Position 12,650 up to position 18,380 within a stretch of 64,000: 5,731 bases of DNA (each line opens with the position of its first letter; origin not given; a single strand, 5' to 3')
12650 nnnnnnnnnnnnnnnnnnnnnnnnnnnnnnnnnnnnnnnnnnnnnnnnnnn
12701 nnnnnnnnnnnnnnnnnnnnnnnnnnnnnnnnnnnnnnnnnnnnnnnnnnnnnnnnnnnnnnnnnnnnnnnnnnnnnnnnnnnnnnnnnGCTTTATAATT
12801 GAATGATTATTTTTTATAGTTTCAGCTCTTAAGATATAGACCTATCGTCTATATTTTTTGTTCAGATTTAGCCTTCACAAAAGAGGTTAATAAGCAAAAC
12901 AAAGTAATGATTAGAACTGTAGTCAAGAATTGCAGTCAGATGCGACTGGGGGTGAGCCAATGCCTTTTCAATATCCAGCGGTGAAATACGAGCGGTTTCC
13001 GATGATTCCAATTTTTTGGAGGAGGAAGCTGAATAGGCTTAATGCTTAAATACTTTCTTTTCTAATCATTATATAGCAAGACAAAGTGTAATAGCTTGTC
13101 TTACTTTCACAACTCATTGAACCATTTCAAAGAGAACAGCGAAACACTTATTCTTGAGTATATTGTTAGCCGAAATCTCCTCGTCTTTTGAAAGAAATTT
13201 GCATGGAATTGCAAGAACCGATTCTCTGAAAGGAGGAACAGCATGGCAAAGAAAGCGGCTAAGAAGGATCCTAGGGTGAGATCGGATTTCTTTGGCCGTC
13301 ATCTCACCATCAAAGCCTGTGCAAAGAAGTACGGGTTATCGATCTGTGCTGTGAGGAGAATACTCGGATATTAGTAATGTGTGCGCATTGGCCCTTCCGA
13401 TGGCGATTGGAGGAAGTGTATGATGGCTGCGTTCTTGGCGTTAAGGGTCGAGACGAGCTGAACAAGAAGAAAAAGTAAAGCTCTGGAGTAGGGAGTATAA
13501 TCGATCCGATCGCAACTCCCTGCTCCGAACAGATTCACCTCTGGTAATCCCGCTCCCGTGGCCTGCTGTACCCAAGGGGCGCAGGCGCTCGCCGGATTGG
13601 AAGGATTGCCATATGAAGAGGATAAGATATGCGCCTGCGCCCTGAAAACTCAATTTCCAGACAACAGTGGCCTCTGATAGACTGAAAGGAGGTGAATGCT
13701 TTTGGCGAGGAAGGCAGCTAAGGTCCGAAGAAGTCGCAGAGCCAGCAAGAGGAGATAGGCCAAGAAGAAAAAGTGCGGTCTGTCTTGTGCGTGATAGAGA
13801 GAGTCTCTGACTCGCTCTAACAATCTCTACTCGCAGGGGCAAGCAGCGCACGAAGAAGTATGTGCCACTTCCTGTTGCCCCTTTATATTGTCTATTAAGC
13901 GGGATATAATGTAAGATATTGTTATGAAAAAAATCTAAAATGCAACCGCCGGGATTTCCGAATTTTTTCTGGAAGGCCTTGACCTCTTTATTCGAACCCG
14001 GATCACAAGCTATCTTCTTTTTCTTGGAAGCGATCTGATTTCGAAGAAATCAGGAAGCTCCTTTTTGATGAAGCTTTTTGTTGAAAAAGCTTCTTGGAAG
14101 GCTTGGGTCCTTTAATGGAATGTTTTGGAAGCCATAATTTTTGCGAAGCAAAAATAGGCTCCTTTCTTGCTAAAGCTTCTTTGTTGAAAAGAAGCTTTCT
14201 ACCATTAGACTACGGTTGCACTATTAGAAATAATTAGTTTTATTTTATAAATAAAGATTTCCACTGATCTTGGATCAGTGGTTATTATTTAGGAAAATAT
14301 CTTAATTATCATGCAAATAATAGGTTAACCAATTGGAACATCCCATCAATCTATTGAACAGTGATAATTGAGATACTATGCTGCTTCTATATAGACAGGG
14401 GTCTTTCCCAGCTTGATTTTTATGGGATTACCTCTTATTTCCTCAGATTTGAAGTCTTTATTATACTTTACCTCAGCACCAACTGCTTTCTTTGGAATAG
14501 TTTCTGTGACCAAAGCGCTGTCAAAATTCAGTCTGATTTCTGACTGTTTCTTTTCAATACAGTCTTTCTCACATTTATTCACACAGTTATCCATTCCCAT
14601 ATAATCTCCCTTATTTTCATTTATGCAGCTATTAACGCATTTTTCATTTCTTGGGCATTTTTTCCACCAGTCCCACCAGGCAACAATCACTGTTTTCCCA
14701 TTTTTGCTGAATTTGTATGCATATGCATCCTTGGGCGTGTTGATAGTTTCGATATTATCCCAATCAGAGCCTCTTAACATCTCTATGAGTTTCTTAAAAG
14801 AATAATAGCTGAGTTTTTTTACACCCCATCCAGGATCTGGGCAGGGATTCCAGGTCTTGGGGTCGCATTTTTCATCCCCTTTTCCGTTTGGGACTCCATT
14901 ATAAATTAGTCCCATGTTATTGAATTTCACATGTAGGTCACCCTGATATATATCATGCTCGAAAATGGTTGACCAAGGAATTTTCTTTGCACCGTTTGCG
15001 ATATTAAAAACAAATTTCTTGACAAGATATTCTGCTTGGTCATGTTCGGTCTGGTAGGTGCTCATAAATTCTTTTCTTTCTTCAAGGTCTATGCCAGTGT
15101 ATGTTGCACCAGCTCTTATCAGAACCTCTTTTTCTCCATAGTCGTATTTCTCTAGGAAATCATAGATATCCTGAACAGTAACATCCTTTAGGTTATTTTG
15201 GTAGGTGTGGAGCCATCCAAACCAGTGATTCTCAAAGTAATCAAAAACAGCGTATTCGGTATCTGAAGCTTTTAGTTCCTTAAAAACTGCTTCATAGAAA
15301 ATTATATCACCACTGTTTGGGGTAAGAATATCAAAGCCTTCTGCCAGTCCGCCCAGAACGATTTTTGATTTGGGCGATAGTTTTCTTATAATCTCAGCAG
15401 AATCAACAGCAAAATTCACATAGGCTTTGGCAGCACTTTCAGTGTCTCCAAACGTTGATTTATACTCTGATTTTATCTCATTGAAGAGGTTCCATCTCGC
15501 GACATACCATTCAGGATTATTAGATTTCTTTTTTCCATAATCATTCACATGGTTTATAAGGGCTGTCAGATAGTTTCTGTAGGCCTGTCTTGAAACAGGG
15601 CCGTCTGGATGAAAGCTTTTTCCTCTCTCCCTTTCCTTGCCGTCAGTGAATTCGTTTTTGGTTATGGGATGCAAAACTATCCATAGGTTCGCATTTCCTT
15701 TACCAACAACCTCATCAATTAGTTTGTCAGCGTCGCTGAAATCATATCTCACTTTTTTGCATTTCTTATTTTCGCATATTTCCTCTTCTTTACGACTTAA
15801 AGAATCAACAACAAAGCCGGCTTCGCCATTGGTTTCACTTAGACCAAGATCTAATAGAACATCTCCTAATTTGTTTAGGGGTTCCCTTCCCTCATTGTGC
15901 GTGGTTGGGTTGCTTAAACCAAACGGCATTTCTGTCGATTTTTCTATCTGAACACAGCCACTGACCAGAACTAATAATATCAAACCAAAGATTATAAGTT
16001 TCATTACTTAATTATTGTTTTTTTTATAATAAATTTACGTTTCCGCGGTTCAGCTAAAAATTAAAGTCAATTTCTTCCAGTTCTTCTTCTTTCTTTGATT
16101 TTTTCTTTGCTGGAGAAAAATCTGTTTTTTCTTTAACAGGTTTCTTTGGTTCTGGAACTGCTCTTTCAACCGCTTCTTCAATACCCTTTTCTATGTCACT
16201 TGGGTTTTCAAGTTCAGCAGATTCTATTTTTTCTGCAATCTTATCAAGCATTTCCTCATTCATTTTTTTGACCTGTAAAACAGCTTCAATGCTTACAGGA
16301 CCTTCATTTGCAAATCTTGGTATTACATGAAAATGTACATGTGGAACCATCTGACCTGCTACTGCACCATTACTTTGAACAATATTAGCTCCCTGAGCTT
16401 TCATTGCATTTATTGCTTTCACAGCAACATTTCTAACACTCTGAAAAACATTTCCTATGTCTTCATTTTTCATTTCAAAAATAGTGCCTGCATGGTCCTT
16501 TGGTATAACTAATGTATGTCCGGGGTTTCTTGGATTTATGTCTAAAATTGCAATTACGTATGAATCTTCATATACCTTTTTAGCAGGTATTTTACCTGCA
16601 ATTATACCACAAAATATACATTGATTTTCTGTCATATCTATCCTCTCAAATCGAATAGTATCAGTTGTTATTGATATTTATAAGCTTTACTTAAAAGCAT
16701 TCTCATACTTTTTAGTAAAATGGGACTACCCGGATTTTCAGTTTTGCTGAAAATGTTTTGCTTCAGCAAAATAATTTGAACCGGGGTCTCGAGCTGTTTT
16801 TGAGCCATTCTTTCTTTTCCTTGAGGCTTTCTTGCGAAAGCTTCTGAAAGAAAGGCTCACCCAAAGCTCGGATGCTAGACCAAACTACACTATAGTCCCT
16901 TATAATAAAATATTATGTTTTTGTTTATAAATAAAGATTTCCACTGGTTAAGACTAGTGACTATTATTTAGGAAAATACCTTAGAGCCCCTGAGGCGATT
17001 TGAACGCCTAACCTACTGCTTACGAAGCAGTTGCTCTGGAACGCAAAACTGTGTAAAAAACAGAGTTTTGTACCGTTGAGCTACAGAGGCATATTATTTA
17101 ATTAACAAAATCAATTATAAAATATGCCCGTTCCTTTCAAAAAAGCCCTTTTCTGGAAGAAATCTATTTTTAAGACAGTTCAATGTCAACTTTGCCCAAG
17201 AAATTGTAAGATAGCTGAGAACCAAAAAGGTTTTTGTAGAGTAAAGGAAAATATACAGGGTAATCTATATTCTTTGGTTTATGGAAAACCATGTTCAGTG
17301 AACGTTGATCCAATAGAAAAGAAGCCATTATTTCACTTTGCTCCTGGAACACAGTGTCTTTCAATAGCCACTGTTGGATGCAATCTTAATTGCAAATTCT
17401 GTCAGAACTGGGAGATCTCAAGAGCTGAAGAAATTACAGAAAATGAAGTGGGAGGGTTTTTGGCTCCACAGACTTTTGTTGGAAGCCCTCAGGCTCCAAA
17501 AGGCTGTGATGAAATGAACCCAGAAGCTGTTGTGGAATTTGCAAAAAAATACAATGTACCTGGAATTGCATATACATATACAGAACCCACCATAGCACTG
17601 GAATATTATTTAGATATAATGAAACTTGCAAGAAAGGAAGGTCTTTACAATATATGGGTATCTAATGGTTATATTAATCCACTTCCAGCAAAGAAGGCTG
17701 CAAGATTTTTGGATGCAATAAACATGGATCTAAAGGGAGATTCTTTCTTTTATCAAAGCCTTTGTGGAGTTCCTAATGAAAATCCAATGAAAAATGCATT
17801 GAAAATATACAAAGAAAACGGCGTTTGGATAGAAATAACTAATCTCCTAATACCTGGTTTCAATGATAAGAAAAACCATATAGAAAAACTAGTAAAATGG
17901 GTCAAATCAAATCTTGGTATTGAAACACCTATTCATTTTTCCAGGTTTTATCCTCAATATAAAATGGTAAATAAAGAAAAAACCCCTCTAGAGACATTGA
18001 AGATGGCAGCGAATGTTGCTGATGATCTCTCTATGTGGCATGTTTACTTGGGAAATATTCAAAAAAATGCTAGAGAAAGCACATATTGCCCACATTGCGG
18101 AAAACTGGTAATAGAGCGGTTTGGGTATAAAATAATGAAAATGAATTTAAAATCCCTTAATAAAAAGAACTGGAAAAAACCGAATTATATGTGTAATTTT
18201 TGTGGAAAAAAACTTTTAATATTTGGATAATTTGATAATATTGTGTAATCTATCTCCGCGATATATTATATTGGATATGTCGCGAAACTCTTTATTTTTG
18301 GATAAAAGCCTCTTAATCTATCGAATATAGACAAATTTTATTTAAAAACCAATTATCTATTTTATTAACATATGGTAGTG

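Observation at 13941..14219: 279-nt tRNA-Gly(UCC) gene split by introns in the D-loop, anticodon loop and T-loop, with introns carrying copies of its own anticodon-loop sequence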

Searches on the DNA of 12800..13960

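Call 26: search_rna_families(source=window, start=12800, end=13960, threshold=evalue, max_evalue=10, show_alignments=2)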
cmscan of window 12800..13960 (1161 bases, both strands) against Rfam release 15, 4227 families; matches with E-value up to 10: 3.
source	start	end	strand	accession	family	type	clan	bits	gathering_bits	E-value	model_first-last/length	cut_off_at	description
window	13255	13299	+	RF03383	mir-1976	Gene; miRNA;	-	17.8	71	1.7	1-52/52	no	mir-1976 microRNA precursor family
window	13447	13490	+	RF04356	Plastid-ndhA-ndhB-1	Intron;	CL00155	14.4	61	6.8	1-49/49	no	Plastid-ndhA-ndhB-1 group II-D5 intron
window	12903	12948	+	RF00277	SNORD49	Gene; snRNA; snoRNA; CD-box;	CL00062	14.3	37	1.7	1-71/71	no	Small nucleolar RNA SNORD49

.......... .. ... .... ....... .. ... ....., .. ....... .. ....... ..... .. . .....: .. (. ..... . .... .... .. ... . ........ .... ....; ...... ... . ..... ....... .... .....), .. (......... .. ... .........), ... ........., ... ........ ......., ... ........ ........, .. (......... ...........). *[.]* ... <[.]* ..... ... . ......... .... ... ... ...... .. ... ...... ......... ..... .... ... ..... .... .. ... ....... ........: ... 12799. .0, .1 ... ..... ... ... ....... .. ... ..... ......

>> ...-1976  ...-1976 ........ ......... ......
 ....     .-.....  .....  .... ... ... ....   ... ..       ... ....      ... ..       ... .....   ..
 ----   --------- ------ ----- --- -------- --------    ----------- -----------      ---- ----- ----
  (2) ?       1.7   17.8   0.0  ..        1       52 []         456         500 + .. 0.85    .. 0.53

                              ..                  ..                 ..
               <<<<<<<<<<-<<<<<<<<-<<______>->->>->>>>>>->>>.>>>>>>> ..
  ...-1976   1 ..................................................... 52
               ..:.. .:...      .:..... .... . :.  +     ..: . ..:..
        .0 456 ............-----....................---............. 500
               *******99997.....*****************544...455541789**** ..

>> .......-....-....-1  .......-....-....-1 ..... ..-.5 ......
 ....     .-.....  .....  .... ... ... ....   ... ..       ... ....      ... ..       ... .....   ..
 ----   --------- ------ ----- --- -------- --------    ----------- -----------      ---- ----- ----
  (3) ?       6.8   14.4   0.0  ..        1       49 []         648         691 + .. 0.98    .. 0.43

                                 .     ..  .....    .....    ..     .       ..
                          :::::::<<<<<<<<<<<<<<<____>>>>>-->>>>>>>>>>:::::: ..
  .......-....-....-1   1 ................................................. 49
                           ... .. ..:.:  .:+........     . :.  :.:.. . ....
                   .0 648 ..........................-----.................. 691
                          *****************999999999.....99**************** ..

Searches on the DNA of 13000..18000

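Call 6: search_rna_families(source=window, start=13000, end=18000, threshold=evalue, max_evalue=10, show_alignments=4)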
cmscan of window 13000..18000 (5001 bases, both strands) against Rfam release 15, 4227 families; matches with E-value up to 10: 5.
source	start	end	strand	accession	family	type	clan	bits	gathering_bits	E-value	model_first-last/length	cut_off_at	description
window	16985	17090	-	RF00005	tRNA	Gene; tRNA;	CL00001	56.6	29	1.2e-10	1-71/71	no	tRNA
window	16628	16735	-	RF01694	Bacteroides-1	Gene; sRNA;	-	20.2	43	5.4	1-82/82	no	Bacteroides-1 RNA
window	14506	14590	+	RF00611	SNORD111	Gene; snRNA; snoRNA; CD-box;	-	19.8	46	8.2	1-89/89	no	Small nucleolar RNA SNORD111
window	14061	14104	+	RF00749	mir-208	Gene; miRNA;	-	19.1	56.4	1.1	1-77/77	no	mir-208 microRNA precursor family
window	15639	15723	-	RF01196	snoZ30a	Gene; snRNA; snoRNA; CD-box;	-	15.9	80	7.8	1-92/92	no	Small nucleolar RNA Z30a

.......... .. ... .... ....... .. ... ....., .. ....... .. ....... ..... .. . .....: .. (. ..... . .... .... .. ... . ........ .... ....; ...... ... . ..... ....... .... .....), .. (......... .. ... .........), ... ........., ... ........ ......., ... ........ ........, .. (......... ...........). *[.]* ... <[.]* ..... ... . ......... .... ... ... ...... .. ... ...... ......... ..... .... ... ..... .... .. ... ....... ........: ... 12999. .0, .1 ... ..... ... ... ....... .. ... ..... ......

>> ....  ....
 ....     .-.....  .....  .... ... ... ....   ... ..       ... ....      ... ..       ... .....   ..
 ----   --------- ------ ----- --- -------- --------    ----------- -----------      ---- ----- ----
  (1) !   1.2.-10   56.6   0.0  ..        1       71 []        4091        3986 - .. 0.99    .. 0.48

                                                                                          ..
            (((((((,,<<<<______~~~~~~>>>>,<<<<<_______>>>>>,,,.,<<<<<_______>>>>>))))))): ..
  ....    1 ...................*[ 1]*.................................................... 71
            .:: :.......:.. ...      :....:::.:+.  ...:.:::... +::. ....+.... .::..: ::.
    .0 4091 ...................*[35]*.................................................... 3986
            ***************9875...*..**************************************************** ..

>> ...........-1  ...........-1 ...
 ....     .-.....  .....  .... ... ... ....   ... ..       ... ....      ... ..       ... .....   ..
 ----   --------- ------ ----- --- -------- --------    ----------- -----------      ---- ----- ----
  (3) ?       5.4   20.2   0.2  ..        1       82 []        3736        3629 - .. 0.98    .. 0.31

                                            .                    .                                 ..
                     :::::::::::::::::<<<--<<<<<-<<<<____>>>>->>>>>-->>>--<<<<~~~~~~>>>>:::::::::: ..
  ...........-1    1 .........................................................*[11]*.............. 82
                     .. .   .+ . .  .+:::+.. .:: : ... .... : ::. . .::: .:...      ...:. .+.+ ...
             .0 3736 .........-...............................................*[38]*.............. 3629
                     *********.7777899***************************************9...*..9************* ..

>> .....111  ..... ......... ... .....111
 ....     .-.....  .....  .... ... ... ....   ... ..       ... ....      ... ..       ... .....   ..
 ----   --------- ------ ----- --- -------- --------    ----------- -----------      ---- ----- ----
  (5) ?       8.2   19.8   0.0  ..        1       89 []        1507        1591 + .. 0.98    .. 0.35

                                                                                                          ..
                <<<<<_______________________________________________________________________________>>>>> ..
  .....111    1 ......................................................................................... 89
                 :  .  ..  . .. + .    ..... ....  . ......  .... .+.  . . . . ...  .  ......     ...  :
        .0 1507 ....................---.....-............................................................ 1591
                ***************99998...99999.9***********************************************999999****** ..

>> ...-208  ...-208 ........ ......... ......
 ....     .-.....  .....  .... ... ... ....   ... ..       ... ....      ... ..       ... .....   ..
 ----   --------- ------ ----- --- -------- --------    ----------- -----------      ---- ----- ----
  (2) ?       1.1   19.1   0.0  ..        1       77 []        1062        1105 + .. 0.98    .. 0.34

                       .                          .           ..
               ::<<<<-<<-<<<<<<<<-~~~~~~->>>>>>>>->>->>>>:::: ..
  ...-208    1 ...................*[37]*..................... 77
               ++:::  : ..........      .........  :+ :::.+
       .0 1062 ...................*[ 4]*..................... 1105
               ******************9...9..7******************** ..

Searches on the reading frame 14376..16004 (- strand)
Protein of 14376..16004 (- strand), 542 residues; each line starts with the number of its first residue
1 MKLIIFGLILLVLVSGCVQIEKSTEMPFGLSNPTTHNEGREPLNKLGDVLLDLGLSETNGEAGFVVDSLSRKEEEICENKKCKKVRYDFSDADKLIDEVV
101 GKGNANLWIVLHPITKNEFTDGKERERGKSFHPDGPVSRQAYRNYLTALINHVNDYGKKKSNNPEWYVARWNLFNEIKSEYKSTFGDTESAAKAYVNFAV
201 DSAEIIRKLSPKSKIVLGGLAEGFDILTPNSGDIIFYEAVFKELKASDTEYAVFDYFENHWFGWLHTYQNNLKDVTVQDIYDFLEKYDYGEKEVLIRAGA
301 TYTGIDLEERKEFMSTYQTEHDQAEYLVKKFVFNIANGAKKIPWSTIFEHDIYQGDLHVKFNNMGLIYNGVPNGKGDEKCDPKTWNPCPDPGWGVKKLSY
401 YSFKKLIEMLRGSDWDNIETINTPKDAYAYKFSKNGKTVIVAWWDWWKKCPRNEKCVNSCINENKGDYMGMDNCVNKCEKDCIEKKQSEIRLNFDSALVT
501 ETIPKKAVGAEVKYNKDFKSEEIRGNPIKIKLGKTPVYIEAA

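Call 7: search_protein_families(library=pfam, proteins=[window:14376-16004:-])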
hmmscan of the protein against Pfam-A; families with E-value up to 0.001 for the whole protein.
window:14376-16004:- (542 aa): 0 families

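Call 18: find_encoding_contigs(protein=window:14376-16004:-, flank=3000, max_places=6)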
Protein window:14376-16004:- (542 aa): 1 contig read that carries it; 1 place shown.
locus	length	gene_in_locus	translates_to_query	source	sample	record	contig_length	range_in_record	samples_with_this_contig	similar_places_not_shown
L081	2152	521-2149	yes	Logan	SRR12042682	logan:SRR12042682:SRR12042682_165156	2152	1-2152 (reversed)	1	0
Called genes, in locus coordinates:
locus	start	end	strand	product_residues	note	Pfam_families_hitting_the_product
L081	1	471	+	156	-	?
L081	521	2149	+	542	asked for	-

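Call 38: find_homologous_proteins(query=window:14376-16004:-, max_evalue=0.00001)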
Query window:14376-16004:- (542 aa): 44 proteins with E <= 0.00001 among 8000 candidates.
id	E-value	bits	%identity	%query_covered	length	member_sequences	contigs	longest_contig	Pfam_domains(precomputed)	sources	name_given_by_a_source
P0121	0.0e+0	1271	100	100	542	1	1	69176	-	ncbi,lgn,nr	ncbi:MAG: hypothetical protein ISS36_02405 [Candidatus Aenigmarchaeota archaeon]|nr:hypothetical pro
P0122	2.7e-172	593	51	95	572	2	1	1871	-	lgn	-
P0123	1.1e-144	501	47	95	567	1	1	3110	-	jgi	jgi:hypothetical protein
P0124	3.8e-144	500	56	78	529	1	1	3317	-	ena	-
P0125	6.9e-143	496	55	78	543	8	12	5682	-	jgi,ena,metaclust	metaclust:\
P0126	1.6e-142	494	51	81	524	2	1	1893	-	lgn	-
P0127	1.7e-142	494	52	81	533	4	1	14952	-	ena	-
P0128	1.4e-141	491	48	96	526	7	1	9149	-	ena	-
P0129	3.5e-141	490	48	96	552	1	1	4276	-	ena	-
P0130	9.8e-141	488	48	95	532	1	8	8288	-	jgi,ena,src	-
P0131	1.7e-140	488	51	82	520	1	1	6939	-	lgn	-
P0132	2.2e-139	484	49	83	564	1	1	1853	-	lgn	-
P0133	2.5e-139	484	46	97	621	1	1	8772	-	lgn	-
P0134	6.0e-139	483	50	83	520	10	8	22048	-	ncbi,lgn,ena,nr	ncbi:MAG: hypothetical protein A3G91_00790 [Omnitrophica WOR_2 bacterium RIFCSPLOWO2_12_FULL_50_9]|n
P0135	8.1e-139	482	47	96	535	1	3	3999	-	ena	-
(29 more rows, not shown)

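Call 40: find_encoding_contigs(protein=P0121, flank=10000, max_places=4)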
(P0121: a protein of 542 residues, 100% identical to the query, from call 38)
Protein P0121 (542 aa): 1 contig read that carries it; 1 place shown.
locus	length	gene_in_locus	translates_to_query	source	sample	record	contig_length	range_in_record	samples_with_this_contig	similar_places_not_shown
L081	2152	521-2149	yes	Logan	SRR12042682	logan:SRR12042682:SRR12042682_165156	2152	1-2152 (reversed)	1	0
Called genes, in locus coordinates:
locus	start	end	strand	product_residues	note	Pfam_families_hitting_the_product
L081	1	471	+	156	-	?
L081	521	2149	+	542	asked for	-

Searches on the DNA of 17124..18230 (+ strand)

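Call 41: search_rna_families(sources=[L094, L076, L001, L002, L003, L063, L066, L077], threshold=gathering, show_alignments=3)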
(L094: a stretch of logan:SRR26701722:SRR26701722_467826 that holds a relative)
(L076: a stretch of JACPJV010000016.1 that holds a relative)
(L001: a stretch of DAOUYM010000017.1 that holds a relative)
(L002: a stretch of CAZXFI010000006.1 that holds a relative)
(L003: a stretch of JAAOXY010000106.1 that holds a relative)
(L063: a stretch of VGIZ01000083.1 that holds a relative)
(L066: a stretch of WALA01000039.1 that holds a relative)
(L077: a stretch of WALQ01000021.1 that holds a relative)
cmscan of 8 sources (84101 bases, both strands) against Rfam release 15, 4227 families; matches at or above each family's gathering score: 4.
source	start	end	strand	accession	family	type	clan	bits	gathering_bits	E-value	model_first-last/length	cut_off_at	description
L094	1744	1816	+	RF00005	tRNA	Gene; tRNA;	CL00001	73.6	29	4.1e-14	1-71/71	no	tRNA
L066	1155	1248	+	RF00005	tRNA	Gene; tRNA;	CL00001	59.6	29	2.9e-10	1-71/71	no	tRNA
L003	9918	9988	+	RF00005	tRNA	Gene; tRNA;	CL00001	52.6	29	2.5e-08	1-71/71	no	tRNA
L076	11259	11372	-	RF00005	tRNA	Gene; tRNA;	CL00001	47.4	29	6.8e-07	1-71/71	no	tRNA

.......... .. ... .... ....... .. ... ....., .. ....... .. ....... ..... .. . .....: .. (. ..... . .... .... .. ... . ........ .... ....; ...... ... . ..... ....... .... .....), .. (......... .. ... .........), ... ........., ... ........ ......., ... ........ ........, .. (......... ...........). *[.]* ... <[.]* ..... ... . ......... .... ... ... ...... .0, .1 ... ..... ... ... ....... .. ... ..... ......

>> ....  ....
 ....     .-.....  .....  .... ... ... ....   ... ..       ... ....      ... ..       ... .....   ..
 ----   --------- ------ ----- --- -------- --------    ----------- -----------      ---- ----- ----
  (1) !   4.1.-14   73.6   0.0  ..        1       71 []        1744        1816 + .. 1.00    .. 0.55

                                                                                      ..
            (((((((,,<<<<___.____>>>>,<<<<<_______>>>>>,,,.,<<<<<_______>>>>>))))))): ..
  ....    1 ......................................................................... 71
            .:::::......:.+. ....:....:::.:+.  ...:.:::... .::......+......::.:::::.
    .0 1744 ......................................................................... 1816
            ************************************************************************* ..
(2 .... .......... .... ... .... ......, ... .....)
